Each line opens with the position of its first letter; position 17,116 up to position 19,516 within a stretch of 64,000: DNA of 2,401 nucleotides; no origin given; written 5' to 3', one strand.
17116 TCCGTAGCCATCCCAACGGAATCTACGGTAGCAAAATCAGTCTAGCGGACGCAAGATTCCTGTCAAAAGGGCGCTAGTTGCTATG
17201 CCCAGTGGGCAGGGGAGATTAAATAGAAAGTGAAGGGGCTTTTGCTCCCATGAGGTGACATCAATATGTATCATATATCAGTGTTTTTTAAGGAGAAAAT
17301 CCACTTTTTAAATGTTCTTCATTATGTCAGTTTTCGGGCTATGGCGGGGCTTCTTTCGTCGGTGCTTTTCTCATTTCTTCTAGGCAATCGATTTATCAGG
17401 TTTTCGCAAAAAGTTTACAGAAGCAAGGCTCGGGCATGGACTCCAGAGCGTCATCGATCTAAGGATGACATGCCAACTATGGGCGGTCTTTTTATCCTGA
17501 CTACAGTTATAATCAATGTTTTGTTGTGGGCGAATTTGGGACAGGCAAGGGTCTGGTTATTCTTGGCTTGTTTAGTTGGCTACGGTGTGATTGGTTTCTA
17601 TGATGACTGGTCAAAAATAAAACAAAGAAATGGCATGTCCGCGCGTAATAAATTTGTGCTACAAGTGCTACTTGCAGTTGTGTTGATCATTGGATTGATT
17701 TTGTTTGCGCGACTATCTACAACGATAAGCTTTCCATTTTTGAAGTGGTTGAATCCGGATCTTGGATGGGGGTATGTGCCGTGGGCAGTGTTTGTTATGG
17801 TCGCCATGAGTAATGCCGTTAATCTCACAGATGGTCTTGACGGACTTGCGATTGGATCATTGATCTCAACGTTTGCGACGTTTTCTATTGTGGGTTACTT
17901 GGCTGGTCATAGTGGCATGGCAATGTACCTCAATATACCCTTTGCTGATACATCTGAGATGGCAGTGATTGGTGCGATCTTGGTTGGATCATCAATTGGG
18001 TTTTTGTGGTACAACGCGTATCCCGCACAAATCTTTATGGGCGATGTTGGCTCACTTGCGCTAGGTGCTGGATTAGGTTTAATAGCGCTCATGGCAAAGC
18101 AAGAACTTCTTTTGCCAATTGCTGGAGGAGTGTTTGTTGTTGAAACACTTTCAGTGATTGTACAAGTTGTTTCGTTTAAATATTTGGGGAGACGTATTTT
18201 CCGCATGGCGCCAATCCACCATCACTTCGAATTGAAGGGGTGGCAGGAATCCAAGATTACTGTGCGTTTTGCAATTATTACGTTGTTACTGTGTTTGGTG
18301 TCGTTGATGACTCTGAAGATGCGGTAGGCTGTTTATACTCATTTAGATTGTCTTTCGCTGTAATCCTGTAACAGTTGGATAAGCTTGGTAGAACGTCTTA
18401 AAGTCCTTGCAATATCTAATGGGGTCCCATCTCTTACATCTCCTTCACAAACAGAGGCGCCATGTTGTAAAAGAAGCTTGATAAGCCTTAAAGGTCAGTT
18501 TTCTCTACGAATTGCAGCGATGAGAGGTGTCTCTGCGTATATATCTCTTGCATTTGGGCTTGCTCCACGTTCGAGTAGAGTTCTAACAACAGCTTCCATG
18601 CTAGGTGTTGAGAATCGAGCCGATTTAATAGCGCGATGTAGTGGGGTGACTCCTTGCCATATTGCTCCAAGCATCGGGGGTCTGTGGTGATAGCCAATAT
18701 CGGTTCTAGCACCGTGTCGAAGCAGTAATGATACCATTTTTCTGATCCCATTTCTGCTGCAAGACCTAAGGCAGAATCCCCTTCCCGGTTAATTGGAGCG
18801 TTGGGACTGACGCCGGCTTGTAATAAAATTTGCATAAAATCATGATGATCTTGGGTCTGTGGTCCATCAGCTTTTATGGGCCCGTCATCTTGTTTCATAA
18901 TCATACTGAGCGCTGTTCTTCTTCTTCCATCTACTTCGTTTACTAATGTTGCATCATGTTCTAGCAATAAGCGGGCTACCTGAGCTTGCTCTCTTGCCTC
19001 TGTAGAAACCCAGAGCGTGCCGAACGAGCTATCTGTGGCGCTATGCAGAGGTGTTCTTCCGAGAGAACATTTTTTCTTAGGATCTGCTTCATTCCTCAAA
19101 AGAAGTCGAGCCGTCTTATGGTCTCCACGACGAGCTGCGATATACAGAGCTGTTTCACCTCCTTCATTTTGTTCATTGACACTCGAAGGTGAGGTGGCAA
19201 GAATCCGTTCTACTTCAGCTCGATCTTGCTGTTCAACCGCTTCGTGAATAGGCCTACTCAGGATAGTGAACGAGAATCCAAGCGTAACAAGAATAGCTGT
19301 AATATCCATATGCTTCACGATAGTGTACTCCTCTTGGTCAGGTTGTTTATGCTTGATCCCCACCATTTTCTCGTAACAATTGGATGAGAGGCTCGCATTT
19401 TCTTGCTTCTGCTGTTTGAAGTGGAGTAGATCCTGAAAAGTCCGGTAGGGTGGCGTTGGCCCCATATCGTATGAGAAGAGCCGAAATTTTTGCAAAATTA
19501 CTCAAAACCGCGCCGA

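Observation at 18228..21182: Displaced second copy of the mraY 3' end brackets an ankyrin island, and the copies differ almost only at synonymous sites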

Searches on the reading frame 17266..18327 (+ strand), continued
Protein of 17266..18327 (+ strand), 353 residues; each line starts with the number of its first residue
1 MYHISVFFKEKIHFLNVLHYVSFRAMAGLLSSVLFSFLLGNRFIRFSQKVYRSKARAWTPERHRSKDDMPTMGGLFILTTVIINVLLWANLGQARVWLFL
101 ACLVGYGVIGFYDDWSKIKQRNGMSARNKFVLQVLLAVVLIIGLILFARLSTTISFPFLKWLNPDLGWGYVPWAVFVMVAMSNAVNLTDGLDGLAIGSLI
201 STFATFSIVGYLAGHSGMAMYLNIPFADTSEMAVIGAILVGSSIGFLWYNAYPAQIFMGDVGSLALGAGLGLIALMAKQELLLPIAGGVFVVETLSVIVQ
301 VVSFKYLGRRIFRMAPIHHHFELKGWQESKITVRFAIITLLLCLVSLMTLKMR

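Call 24: find_related_loci(query=A1, collection=metagenome_contigs, flank=10000)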
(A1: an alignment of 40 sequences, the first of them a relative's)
Query A1 (353 aa) in metagenome_contigs; peptide patterns used: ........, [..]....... (x = any residue, [..] = any of these).
600 stretches matched a pattern (row limit reached: there are more); 599 encode a relative of the query (tblastn E <= 1e-3); the best 80 are kept; 80 distinct loci.
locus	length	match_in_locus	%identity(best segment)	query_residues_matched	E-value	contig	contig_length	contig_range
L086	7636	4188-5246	56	1-353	4e-125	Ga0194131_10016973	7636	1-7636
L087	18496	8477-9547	48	1-353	8e-106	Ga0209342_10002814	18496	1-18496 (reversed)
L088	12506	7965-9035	49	1-353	3e-105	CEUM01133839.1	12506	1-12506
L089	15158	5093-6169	49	2-353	1e-104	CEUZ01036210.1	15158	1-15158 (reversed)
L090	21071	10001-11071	50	1-353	6e-104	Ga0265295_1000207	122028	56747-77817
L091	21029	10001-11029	48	16-353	7e-103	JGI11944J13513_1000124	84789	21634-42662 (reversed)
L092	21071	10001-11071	48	1-353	6e-103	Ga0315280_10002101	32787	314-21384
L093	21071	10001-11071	48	1-353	2e-102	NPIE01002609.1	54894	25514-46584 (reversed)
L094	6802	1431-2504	47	1-353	4e-102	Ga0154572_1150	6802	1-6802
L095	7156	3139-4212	50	1-353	1e-101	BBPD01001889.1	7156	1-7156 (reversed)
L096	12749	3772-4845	49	1-353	5e-101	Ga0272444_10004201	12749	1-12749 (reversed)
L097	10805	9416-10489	47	1-353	1e-100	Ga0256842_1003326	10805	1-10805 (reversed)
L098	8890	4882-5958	46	2-353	3e-100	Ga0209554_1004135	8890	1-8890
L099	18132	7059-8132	50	1-353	7e-100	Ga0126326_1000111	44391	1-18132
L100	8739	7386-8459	48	1-353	1e-98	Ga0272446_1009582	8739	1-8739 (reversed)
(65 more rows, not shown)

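Call 47: find_encoding_contigs(protein=P0039, flank=6000, max_places=1)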
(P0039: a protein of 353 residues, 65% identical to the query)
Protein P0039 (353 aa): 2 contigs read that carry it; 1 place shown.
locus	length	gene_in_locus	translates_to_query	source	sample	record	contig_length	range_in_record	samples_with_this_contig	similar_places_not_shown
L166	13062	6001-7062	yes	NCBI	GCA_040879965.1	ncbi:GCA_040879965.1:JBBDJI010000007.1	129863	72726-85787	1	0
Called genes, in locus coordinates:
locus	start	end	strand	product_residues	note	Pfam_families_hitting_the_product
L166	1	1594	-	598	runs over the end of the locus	PF01807:Zn_ribbon_DnaG, PF08275:DNAG_N, PF01751:Toprim, PF13155:Toprim_2, PF13362:Toprim_3, PF13662:Toprim_4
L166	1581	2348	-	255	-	PF01790:LGT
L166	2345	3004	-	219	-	-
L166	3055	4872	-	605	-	PF01134:GIDA, PF07992:Pyr_redox_2 (faint), PF12831:FAD_oxidored, PF13932:SAM_GIDA_C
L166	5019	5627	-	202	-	-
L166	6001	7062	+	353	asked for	PF00953:Glycos_transf_4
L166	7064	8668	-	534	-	PF13637:Ank_4 (faint), PF13606:Ank_3 (faint), PF12796:Ank_2, PF13857:Ank_5, PF00023:Ank (weak)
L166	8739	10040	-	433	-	PF00324:AA_permease, PF13520:AA_permease_2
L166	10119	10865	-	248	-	PF22435:MRM3-like_sub_bind, PF00588:SpoU_methylase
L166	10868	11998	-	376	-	PF01702:TGT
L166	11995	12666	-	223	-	PF02592:Vut_1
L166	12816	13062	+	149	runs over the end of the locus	-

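Call 48: find_encoding_contigs(protein=P0015, flank=6000, max_places=1)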
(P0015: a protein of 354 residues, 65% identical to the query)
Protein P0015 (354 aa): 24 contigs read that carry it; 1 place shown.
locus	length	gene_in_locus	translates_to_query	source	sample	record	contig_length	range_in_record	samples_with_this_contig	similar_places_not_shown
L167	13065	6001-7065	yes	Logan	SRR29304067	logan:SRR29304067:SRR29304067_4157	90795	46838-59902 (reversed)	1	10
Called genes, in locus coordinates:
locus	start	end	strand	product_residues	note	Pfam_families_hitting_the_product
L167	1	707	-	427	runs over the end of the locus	PF00023:Ank (faint), PF12796:Ank_2 (faint), PF13606:Ank_3 (faint), PF13637:Ank_4 (faint), PF13857:Ank_5 (faint), PF23745:ANK_LRRK2 (faint)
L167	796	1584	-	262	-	PF01790:LGT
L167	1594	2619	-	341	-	PF25174:Beta-prop_THOC3 (faint), PF23381:Beta-prop_IFT122_1st (weak)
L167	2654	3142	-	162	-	-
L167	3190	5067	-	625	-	PF00890:FAD_binding_2 (weak), PF01134:GIDA, PF07992:Pyr_redox_2 (faint), PF12831:FAD_oxidored, PF13932:SAM_GIDA_C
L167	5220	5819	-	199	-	-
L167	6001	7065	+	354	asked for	PF00953:Glycos_transf_4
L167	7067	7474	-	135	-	-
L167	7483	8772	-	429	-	PF00324:AA_permease, PF13520:AA_permease_2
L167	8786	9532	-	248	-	PF22435:MRM3-like_sub_bind, PF00588:SpoU_methylase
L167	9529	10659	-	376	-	PF01702:TGT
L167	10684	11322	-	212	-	PF02592:Vut_1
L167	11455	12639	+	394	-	PF00391:PEP-utilizers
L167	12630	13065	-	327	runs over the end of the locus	PF01565:FAD_binding_4, PF02873:MurB_C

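Call 49: find_encoding_contigs(protein=P0037, flank=6000, max_places=1)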
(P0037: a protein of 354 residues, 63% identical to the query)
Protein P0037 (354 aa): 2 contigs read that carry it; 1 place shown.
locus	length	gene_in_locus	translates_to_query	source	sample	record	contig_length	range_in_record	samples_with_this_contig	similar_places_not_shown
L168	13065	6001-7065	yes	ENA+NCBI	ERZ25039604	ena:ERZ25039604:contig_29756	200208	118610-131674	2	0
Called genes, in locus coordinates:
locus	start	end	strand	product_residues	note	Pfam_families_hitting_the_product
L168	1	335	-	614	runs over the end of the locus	PF01807:Zn_ribbon_DnaG, PF08275:DNAG_N, PF01751:Toprim, PF13155:Toprim_2, PF13362:Toprim_3 (weak), PF13662:Toprim_4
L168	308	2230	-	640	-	PF00890:FAD_binding_2 (faint), PF01134:GIDA, PF07992:Pyr_redox_2 (weak), PF12831:FAD_oxidored, PF13932:SAM_GIDA_C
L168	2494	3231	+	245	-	PF01790:LGT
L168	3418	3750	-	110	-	-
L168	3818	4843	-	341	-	PF13434:Lys_Orn_oxgnase (faint), PF00890:FAD_binding_2 (faint), PF01134:GIDA (faint), PF01266:DAO (faint), PF03486:HI0933_like (faint), PF07992:Pyr_redox_2, PF13738:Pyr_redox_3, PF00070:Pyr_redox, +1 more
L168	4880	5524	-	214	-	-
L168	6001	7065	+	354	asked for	PF00953:Glycos_transf_4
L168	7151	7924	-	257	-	PF00226:DnaJ (weak)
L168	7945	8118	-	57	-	-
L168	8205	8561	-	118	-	-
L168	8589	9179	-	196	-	-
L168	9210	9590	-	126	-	-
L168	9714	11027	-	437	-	PF00324:AA_permease, PF13520:AA_permease_2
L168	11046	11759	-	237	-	-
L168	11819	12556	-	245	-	PF22435:MRM3-like_sub_bind, PF00588:SpoU_methylase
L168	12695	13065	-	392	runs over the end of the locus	PF01702:TGT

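Call 50: find_encoding_contigs(protein=P0068, flank=6000, max_places=1)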
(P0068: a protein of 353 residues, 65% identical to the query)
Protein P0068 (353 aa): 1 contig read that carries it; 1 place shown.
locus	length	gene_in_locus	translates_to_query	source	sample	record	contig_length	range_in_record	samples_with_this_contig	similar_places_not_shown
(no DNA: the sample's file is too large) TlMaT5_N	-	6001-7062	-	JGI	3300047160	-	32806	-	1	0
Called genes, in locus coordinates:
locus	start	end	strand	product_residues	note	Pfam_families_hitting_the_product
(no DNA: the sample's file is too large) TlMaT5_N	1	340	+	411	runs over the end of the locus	PF00324:AA_permease, PF03845:Spore_permease, PF13520:AA_permease_2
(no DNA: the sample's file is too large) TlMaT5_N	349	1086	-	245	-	-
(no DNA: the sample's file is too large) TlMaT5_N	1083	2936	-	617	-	PF01134:GIDA, PF07992:Pyr_redox_2, PF12831:FAD_oxidored, PF13932:SAM_GIDA_C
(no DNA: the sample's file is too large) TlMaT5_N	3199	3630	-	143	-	-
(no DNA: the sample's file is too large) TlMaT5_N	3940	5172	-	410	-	-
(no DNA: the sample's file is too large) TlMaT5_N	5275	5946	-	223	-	-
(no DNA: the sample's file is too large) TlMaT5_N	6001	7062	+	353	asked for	PF00953:Glycos_transf_4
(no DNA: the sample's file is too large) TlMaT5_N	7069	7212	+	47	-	PF22600:MTPAP-like_central (weak), PF01909:NTP_transf_2, PF18765:Polbeta (weak)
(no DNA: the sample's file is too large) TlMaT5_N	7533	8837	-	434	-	PF00324:AA_permease, PF13520:AA_permease_2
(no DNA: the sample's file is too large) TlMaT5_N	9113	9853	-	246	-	PF22435:MRM3-like_sub_bind, PF00588:SpoU_methylase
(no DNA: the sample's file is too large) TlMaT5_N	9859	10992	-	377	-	PF01702:TGT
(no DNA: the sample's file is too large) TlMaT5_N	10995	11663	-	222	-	PF02592:Vut_1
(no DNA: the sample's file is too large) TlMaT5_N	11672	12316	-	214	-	-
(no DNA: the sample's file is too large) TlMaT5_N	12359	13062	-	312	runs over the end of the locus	PF01565:FAD_binding_4, PF02873:MurB_C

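Call 57: find_encoding_contigs(protein=P0112, flank=7000, max_places=1)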
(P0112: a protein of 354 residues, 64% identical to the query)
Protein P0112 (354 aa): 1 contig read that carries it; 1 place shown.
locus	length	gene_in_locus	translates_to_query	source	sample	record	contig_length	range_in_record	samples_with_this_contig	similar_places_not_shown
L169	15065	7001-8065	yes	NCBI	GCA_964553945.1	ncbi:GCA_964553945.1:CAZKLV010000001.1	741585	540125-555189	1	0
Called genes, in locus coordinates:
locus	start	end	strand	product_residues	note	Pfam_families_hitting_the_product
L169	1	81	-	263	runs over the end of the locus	PF01790:LGT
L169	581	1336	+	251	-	PF12796:Ank_2, PF00023:Ank (faint), PF13606:Ank_3 (faint), PF13857:Ank_5 (weak), PF13637:Ank_4, PF12796:Ank_2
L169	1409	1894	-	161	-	-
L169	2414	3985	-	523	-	-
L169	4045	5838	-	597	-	PF01134:GIDA, PF12831:FAD_oxidored, PF13932:SAM_GIDA_C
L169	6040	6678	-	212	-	-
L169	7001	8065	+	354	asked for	PF00953:Glycos_transf_4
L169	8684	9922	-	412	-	PF00324:AA_permease, PF13520:AA_permease_2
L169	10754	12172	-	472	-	-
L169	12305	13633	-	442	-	-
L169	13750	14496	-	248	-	PF22435:MRM3-like_sub_bind, PF00588:SpoU_methylase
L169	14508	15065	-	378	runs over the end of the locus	PF01702:TGT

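Call 58: find_encoding_contigs(protein=P0061, flank=7000, max_places=2)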
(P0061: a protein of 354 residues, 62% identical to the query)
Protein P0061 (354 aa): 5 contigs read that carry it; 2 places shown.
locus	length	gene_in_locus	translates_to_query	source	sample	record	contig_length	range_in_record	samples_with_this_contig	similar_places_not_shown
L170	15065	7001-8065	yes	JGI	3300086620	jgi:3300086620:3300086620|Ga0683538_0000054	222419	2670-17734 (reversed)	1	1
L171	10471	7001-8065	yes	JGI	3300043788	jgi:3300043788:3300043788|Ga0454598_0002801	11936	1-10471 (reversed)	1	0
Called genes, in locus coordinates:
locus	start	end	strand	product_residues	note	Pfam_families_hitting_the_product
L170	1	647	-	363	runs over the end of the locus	PF24796:WDR55 (faint), PF25174:Beta-prop_THOC3, PF23381:Beta-prop_IFT122_1st (faint), PF24817:WD40_WDHD1_1st (faint), PF24814:WD40_Prp19 (weak), PF23414:Beta-prop_EML_2 (weak)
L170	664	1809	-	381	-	PF23381:Beta-prop_IFT122_1st (faint), PF25173:Beta-prop_WDR3_1st (faint), PF25175:Beta-prop_WDR5 (faint), PF23414:Beta-prop_EML_2 (faint), PF24817:WD40_WDHD1_1st (faint), PF24807:WD40_CDC20-Fz (weak), PF24814:WD40_Prp19 (weak), PF25174:Beta-prop_THOC3 (weak), +1 more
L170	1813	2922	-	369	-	PF24814:WD40_Prp19 (faint), PF25174:Beta-prop_THOC3 (faint)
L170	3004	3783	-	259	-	PF01790:LGT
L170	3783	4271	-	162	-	-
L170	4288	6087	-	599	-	PF01134:GIDA, PF07992:Pyr_redox_2 (weak), PF12831:FAD_oxidored (weak), PF13932:SAM_GIDA_C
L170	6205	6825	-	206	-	-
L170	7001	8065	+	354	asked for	PF00953:Glycos_transf_4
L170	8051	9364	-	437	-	PF00324:AA_permease, PF13520:AA_permease_2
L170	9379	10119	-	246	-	PF22435:MRM3-like_sub_bind, PF00588:SpoU_methylase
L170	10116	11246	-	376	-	PF01702:TGT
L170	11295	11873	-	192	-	PF12796:Ank_2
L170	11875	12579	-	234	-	PF02592:Vut_1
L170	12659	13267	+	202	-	-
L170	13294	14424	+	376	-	PF00391:PEP-utilizers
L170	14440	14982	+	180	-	-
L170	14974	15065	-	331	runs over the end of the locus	PF01565:FAD_binding_4, PF02873:MurB_C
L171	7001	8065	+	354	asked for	PF00953:Glycos_transf_4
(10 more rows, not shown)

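Call 59: find_encoding_contigs(protein=P0006, flank=7000, max_places=3)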
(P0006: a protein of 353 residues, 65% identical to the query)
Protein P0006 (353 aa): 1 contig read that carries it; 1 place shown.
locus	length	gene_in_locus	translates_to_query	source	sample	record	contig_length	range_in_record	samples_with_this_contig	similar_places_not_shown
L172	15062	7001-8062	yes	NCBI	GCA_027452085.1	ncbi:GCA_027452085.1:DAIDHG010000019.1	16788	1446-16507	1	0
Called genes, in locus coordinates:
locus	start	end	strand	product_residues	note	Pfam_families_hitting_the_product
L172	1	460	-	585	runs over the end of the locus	PF01807:Zn_ribbon_DnaG, PF08275:DNAG_N, PF01751:Toprim, PF13155:Toprim_2, PF13362:Toprim_3 (weak), PF13662:Toprim_4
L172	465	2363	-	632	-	PF00890:FAD_binding_2 (faint), PF01134:GIDA, PF07992:Pyr_redox_2 (weak), PF12831:FAD_oxidored, PF13932:SAM_GIDA_C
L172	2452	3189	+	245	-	PF01790:LGT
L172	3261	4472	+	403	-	PF13173:AAA_14, PF13635:DUF4143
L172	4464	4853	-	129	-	PF02661:Fic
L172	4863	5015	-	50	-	-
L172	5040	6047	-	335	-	PF00890:FAD_binding_2 (faint), PF01134:GIDA (faint), PF01266:DAO (faint), PF07992:Pyr_redox_2, PF12831:FAD_oxidored (weak), PF13738:Pyr_redox_3, PF00070:Pyr_redox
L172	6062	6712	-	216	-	-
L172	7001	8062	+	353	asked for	PF00953:Glycos_transf_4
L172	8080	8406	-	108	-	-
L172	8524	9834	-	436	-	PF00324:AA_permease, PF13520:AA_permease_2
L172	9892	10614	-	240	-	-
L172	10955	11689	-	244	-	PF22435:MRM3-like_sub_bind, PF00588:SpoU_methylase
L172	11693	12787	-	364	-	-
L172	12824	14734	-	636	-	-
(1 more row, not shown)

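Call 69: search_protein_families(library=pfam, proteins=[L168:7151-7924:-], max_evalue=0.01)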
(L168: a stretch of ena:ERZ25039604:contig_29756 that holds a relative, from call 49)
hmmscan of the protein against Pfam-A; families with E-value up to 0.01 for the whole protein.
L168:7151-7924:- (257 aa): 1 family
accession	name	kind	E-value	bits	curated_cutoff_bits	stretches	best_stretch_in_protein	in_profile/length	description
PF00226.36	DnaJ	-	9.3e-11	42.1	27.8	1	181-219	4-41/63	DnaJ domain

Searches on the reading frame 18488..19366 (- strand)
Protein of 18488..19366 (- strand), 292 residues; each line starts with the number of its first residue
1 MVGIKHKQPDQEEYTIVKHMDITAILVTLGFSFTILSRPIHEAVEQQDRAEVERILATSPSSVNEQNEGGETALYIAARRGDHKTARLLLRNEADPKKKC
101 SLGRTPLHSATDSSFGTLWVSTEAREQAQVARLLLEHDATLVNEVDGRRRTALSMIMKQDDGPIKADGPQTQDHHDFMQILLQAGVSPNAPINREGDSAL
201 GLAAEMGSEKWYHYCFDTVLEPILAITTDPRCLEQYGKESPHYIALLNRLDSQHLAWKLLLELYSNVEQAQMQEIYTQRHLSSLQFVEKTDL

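Call 14: search_protein_families(library=pfam, proteins=[window:18488-19366:-], max_evalue=0.01)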
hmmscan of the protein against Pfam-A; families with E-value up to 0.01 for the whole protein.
window:18488-19366:- (292 aa): 6 families
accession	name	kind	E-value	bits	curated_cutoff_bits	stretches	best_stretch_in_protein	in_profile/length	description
PF12796.13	Ank_2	-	9.2e-18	65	27.3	1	40-113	1-70/90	Ankyrin repeats (3 copies)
PF13637.12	Ank_4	-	2.7e-16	59.7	22.7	2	40-90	1-50/50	Ankyrin repeats (many copies)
PF00023.36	Ank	-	3.2e-14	52.7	21.1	1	70-97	2-29/33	Ankyrin repeat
PF13606.12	Ank_3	-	9.8e-08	32.1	22.3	0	70-96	2-28/30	Ankyrin repeat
PF13857.12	Ank_5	-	7.9e-07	29.8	27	1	58-108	5-54/56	Ankyrin repeats (many copies)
PF24521.3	Ank_KRIT1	-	0.0038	17.4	80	0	39-139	21-109/149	KRIT1 ankyrin-repeats domain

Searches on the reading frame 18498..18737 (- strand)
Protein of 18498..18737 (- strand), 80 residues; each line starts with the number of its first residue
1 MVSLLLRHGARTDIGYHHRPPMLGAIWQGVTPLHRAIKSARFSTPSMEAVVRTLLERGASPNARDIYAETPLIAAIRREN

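Call 69: search_protein_families(library=pfam, proteins=[window:18498-18737:-], max_evalue=0.01)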
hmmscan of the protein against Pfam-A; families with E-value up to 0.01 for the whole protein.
seq(80 aa): 5 families
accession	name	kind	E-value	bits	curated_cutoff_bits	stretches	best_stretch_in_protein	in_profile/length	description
PF00023.36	Ank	-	5.4e-09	36.3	21.1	1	29-65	2-32/33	Ankyrin repeat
PF13637.12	Ank_4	-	2e-07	31.6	22.7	1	46-80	8-42/50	Ankyrin repeats (many copies)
PF12796.13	Ank_2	-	1.3e-05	26.1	27.3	1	1-65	44-90/90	Ankyrin repeats (3 copies)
PF13606.12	Ank_3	-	4.8e-05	23.8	22.3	1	29-63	2-30/30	Ankyrin repeat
PF13857.12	Ank_5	-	0.00022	22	27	1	29-73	16-54/56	Ankyrin repeats (many copies)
